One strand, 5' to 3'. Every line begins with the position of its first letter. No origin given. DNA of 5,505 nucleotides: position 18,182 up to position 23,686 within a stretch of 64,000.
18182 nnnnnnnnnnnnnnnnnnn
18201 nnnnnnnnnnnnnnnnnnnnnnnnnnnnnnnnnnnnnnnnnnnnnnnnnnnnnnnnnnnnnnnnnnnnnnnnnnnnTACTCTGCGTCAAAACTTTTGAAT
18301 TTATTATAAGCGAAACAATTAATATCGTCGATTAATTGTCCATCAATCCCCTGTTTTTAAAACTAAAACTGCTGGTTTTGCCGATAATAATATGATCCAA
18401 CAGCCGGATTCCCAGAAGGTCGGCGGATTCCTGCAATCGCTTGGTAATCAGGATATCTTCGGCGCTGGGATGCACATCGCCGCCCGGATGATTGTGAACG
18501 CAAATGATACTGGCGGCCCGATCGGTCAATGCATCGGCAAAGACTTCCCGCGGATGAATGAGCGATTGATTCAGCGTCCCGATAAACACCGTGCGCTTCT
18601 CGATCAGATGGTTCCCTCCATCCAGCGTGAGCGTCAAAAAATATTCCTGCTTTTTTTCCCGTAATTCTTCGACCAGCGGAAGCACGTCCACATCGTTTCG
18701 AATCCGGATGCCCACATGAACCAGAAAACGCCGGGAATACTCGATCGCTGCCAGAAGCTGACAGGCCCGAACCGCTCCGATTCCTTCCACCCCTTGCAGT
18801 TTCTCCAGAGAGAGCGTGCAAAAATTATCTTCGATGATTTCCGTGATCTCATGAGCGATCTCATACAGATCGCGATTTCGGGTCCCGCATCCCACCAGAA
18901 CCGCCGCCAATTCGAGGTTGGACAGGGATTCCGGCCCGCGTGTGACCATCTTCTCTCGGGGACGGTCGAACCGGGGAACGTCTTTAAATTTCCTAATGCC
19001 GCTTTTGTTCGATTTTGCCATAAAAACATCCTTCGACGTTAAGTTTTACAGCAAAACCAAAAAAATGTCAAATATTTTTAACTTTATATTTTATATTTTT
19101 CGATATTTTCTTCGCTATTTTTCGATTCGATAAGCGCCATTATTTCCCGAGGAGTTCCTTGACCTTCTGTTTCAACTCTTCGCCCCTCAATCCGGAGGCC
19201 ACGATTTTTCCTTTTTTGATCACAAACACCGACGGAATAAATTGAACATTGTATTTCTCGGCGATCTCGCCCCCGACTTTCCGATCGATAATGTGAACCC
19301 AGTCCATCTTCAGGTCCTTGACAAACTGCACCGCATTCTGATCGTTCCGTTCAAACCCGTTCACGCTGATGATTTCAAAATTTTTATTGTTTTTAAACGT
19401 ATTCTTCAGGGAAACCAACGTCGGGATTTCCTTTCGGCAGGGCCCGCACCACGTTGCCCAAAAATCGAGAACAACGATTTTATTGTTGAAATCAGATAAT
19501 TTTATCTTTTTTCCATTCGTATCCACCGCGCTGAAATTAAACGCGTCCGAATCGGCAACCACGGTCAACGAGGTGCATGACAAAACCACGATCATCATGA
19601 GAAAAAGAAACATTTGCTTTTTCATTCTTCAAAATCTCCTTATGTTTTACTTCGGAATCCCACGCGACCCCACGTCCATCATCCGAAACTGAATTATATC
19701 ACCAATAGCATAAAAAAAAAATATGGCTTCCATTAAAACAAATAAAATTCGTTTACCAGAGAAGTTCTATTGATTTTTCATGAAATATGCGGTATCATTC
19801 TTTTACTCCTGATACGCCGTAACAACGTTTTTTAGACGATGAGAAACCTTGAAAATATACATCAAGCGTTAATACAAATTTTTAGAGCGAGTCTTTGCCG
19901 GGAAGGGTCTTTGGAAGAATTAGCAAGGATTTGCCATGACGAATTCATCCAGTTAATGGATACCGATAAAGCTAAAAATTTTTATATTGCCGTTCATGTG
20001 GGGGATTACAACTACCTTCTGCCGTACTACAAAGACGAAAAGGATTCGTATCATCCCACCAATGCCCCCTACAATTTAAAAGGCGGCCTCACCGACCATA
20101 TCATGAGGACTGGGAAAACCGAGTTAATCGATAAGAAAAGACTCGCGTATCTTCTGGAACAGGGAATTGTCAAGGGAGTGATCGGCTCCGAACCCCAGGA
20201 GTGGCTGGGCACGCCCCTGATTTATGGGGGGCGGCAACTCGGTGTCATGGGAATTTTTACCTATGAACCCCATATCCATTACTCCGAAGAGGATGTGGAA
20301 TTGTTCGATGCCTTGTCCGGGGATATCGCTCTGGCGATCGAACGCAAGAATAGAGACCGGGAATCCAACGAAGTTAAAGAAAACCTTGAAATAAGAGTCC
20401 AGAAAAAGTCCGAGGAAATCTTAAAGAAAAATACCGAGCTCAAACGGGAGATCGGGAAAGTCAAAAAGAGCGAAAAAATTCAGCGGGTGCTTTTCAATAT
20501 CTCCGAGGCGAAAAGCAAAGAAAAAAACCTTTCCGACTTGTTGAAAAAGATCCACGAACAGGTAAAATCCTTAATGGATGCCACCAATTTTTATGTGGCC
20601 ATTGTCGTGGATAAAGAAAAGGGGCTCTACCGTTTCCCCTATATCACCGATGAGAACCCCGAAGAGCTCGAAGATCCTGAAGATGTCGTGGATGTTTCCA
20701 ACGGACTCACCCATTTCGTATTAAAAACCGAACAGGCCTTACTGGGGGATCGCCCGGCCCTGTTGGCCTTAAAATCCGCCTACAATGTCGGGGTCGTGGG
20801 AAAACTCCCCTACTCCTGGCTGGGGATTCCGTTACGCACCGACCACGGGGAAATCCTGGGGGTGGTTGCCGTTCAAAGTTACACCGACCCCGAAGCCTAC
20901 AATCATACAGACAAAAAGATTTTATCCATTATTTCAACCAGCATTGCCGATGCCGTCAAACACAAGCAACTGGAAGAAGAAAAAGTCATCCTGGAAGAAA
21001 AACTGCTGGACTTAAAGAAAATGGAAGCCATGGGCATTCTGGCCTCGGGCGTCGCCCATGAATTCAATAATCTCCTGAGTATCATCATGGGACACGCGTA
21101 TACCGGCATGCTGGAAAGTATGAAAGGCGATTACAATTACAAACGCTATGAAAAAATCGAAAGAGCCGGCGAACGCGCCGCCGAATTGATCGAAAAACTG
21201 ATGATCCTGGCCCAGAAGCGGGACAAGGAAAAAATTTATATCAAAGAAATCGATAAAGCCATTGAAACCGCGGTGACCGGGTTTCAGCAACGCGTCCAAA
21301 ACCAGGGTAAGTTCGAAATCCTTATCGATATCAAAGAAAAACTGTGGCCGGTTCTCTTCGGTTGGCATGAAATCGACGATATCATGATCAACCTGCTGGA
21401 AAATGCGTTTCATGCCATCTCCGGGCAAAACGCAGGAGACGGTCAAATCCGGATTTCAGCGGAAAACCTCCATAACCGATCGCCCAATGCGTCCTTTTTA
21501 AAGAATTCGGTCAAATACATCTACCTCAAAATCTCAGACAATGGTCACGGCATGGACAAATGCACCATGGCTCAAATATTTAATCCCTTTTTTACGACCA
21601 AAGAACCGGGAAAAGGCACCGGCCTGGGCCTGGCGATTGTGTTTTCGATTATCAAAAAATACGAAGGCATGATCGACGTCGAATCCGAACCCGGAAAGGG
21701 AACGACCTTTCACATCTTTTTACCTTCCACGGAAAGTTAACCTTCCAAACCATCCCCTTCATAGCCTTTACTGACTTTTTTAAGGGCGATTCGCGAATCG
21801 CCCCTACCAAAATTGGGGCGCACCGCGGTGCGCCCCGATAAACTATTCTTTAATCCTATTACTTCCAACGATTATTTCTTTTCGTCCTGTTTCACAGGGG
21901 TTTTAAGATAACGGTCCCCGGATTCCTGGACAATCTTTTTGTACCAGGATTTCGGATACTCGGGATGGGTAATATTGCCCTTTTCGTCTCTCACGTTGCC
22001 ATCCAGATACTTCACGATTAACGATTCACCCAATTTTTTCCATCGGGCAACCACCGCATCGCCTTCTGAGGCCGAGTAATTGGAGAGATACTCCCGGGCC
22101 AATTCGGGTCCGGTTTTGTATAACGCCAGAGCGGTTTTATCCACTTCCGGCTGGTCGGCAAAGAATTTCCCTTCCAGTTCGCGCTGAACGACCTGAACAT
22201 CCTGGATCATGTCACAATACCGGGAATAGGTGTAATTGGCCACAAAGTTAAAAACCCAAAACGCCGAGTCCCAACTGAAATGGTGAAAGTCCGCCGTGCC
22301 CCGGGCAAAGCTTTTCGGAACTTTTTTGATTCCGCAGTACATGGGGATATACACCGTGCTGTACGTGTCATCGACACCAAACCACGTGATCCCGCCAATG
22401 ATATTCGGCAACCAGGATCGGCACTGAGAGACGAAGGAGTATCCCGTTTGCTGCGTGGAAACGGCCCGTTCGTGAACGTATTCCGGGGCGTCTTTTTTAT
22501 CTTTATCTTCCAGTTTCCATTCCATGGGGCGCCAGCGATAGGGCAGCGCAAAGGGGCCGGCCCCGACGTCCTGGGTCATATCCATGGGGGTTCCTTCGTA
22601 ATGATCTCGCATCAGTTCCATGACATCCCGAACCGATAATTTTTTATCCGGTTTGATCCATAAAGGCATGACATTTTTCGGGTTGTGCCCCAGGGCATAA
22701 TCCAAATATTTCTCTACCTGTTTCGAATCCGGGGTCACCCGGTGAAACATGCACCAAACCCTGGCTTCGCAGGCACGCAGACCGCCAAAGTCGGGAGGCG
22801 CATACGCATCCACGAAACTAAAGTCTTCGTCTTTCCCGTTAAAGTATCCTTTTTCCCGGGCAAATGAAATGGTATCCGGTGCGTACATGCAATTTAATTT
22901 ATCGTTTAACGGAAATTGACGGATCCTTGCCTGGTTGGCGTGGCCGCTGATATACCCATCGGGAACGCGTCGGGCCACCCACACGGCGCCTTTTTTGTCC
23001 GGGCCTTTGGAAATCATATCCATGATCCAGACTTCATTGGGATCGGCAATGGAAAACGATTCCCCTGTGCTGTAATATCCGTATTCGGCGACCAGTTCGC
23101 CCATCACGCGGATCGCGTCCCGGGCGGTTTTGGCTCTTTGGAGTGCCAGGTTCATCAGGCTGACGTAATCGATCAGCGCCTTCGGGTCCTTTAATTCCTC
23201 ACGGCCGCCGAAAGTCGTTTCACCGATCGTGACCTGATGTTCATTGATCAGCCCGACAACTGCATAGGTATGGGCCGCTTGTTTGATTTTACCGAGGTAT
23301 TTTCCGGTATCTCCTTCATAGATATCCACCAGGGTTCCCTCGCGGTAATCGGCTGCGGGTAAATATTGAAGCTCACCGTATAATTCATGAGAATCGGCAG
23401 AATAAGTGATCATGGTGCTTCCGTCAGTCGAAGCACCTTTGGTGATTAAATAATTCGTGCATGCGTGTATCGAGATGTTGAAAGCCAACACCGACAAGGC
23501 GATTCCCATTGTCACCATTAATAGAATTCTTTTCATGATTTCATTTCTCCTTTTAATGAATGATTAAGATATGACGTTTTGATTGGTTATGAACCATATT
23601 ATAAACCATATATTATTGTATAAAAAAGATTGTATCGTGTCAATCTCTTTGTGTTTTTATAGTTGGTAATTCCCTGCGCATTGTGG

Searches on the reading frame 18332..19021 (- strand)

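Call 48: search_protein_families(library=pfam, proteins=[window:18332-19021:-], max_evalue=0.00001)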
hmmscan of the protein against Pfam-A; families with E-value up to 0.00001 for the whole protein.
window:18332-19021:- (229 aa): 2 families
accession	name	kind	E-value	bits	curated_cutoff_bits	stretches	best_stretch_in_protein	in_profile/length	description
PF04002.20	RadC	-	4.5e-41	140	22.1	1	113-226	7-121/121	RadC-like JAB domain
PF20582.4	UPF0758_N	-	5.6e-17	62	27.1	1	13-87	2-77/77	UPF0758 N-terminal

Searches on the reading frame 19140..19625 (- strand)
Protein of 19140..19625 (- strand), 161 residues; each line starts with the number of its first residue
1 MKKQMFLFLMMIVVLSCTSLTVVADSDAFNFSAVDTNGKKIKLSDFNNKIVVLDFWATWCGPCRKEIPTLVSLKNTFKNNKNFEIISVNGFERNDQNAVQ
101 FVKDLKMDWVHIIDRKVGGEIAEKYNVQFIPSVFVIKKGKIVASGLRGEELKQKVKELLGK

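Call 48: search_protein_families(library=pfam, proteins=[window:19140-19625:-], max_evalue=0.00001)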
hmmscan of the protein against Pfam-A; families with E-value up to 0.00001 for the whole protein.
window:19140-19625:- (161 aa): 5 families
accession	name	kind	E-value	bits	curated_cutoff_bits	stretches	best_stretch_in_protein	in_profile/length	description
PF00578.27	AhpC-TSA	-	4e-20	72.4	26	1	27-142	4-121/124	AhpC/TSA family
PF08534.16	Redoxin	-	1.4e-18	67.5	26.6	1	30-150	8-137/148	Redoxin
PF13905.12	Thioredoxin_8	-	1.3e-15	58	27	1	48-139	1-91/94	Thioredoxin-like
PF00085.26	Thioredoxin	-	2e-14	53.9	23.5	1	47-96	17-64/103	Thioredoxin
PF13098.12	Thioredoxin_2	-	3.1e-07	31.1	27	1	47-149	4-94/104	Thioredoxin-like domain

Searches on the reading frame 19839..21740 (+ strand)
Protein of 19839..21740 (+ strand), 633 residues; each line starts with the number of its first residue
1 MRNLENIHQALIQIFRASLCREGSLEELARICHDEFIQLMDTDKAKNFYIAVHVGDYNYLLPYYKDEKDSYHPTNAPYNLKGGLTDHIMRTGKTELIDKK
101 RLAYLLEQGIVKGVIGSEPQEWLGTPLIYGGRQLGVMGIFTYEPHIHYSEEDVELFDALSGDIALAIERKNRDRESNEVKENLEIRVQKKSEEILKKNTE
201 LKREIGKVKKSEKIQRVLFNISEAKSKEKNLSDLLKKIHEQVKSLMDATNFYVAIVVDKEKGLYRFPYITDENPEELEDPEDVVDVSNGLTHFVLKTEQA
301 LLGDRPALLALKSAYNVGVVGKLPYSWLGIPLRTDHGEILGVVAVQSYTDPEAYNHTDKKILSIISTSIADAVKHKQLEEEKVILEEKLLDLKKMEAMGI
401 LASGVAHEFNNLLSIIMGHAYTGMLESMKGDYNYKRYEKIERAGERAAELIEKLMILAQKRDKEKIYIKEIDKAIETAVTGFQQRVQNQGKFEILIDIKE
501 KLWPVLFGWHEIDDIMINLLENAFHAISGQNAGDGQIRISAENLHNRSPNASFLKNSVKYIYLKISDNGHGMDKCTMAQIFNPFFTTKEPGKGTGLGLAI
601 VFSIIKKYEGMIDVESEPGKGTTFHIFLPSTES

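Call 5: search_protein_families(library=pfam, proteins=[window:19839-21740:+], max_evalue=0.001)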
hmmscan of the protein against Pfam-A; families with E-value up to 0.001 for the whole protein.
window:19839-21740:+ (633 aa): 6 families
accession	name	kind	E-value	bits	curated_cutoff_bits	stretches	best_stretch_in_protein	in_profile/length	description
PF13185.12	GAF_2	-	7.6e-23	81.7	28.6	2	24-168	3-136/136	GAF domain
PF02518.31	HATPase_c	-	6.2e-21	75.4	26.4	1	514-631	8-110/111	Histidine kinase-, DNA gyrase B-, and HSP90-like ATPase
PF01590.32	GAF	-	3.9e-13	50.5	22.4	2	230-372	1-132/133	GAF domain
PF13492.12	GAF_3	-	1.3e-08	35.7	27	1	123-169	84-129/129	GAF domain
PF00512.31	HisKA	-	3.1e-05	24.4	26.9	1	399-460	3-63/66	His Kinase A (phospho-acceptor) domain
PF14501.12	HATPase_c_5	-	6.6e-05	23.2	22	1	512-617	6-91/102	GHKL domain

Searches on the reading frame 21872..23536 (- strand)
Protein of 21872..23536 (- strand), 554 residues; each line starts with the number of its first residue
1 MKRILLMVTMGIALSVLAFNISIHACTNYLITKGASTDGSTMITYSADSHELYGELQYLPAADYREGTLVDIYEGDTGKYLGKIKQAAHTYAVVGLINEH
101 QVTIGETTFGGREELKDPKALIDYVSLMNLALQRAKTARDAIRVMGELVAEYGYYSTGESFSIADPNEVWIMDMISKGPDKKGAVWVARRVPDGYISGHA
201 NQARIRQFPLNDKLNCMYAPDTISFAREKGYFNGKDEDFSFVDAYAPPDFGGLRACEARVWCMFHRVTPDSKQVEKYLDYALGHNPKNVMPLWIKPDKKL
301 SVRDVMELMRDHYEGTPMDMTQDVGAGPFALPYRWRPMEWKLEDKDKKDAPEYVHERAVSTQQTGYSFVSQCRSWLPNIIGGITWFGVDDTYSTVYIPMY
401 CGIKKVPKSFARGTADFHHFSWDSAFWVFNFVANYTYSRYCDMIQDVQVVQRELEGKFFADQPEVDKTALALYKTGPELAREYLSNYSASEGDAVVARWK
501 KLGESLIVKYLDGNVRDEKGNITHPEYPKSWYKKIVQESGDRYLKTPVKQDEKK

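Call 5: search_protein_families(library=pfam, proteins=[window:21872-23536:-], max_evalue=0.001)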
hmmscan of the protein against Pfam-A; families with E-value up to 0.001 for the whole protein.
window:21872-23536:- (554 aa): 1 family
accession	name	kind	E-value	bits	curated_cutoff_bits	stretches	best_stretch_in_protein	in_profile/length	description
PF03577.20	Peptidase_C69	-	1.1e-86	291.8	23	2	59-452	58-401/402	Peptidase family C69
